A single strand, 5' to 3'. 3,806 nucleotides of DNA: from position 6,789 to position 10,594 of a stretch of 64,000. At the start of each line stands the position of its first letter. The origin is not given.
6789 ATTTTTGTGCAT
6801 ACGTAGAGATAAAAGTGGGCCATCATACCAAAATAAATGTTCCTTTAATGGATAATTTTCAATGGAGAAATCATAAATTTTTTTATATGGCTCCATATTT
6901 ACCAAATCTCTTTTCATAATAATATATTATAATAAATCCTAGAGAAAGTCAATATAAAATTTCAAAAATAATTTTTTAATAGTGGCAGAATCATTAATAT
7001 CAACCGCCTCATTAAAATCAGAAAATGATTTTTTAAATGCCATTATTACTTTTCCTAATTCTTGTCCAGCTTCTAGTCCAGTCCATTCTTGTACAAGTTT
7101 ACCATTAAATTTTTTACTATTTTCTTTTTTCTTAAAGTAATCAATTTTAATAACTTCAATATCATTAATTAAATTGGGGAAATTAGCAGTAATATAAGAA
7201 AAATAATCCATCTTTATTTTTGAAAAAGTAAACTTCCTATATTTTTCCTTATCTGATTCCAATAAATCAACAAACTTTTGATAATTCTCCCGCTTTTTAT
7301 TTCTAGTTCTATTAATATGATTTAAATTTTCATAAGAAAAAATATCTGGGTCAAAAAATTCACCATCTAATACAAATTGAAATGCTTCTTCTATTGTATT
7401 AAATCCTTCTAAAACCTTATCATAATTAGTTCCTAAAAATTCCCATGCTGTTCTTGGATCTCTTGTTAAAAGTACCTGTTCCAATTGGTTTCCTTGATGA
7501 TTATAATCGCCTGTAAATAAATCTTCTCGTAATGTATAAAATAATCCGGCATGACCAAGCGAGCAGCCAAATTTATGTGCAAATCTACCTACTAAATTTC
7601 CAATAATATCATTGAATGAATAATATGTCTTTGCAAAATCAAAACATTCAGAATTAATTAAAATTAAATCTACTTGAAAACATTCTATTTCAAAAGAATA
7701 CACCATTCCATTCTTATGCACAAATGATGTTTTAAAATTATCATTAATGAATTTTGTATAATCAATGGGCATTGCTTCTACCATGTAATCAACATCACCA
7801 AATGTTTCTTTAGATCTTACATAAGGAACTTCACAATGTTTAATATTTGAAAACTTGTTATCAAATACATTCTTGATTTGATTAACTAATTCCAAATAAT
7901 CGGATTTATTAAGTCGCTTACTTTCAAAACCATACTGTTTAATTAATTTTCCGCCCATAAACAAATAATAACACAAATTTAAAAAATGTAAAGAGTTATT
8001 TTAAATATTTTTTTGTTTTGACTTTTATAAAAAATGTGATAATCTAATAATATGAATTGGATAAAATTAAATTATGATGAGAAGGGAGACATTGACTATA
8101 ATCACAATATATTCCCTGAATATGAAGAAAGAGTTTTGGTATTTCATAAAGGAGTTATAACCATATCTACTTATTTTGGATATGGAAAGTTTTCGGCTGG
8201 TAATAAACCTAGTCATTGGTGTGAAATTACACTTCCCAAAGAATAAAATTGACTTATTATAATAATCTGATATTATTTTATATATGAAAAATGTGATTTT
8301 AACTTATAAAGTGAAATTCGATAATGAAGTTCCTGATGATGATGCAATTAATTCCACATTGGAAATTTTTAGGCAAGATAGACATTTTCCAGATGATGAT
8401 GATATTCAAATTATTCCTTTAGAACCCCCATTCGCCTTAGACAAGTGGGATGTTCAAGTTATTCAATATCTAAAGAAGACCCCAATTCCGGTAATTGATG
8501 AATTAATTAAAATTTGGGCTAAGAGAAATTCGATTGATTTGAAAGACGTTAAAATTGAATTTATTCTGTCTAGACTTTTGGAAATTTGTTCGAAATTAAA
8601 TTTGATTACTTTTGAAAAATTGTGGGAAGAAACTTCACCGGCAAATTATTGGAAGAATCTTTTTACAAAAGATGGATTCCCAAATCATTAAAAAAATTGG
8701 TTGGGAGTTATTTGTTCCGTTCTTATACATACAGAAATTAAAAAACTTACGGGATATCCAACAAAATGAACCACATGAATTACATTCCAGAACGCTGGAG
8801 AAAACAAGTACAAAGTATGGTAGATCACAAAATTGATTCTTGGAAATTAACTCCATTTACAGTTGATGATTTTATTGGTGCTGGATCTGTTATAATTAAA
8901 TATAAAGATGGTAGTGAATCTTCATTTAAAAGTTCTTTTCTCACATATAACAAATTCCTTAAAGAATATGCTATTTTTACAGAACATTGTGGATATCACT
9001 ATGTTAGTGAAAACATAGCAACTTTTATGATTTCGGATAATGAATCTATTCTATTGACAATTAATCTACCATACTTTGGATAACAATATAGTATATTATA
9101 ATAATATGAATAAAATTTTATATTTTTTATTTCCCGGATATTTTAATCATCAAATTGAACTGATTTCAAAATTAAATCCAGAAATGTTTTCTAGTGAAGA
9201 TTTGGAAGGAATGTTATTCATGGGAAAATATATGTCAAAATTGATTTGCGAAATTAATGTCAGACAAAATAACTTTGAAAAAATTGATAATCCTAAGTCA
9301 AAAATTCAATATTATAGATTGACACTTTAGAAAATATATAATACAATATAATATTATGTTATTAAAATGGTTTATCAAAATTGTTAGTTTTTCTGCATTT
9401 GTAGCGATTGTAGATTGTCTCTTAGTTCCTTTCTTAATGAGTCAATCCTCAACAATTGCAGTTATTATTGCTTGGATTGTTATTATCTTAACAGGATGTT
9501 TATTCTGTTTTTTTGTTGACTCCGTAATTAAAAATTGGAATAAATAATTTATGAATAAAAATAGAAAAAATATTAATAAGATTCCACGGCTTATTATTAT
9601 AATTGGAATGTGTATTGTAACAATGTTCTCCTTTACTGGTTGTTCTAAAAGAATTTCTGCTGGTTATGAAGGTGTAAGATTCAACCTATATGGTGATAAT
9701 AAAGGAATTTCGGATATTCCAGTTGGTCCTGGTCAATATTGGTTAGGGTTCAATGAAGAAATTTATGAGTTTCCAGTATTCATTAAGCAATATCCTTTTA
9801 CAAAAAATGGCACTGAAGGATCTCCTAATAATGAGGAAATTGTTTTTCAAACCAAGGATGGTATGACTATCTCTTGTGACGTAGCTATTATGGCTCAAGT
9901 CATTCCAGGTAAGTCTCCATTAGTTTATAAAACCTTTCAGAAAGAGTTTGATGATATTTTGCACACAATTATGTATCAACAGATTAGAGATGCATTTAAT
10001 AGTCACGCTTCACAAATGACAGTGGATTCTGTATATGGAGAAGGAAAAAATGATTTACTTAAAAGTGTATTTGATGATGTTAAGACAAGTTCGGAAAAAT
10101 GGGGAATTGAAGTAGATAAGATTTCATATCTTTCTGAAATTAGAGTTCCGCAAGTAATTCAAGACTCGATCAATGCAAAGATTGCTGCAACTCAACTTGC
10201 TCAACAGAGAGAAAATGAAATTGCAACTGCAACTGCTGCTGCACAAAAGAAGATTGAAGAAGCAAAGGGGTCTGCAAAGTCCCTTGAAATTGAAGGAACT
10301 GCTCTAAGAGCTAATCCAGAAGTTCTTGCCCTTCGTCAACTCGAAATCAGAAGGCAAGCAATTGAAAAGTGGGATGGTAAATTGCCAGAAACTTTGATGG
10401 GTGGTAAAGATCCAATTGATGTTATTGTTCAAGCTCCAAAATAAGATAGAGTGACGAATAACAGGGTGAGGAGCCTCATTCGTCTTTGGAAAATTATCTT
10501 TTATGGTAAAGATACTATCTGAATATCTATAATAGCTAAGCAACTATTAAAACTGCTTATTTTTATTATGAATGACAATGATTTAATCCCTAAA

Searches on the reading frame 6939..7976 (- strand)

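Call 10: search_protein_families(library=phrogs, proteins=[window:6939-7976:-], max_evalue=0.001)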
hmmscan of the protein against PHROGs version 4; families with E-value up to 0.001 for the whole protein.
window:6939-7976:- (345 aa): 1 family
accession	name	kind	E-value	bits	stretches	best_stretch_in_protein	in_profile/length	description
phrog_24943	-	DNA, RNA and nucleotide metabolism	1.1e-35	124.5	1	7-245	1-245/350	DNA polymerase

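Call 11: search_protein_families(library=pfam, proteins=[window:6939-7976:-], max_evalue=0.001)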
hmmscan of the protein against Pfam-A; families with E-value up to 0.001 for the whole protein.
window:6939-7976:- (345 aa): 0 families

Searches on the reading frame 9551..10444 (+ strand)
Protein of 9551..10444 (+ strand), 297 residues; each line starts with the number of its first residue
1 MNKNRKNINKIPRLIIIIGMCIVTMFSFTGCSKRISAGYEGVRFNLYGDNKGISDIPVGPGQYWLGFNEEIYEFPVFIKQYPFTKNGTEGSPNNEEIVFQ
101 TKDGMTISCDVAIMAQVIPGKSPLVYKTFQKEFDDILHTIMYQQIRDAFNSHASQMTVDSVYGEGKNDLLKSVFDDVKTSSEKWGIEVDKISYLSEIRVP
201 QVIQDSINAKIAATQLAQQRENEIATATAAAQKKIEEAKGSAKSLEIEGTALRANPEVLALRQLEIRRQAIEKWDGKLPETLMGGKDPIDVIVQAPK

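Call 10: search_protein_families(library=phrogs, proteins=[window:9551-10444:+], max_evalue=0.001)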
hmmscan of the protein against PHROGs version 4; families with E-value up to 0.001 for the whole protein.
window:9551-10444:+ (297 aa): 3 families
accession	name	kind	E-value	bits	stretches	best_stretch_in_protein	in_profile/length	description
phrog_200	-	other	2.8e-67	228.5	1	6-288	74-352/379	lipoprotein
phrog_21428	-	unknown function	9.4e-09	36.1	1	16-72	6-60/63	-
phrog_38808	-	unknown function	0.00043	21.5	1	227-285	8-59/68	-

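Call 11: search_protein_families(library=pfam, proteins=[window:9551-10444:+], max_evalue=0.001)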
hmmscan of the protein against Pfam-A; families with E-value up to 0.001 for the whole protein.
window:9551-10444:+ (297 aa): 1 family
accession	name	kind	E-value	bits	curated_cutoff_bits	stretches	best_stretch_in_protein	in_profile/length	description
PF01145.31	Band_7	-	1.7e-27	97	23.6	1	34-228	2-173/176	SPFH domain / Band 7 family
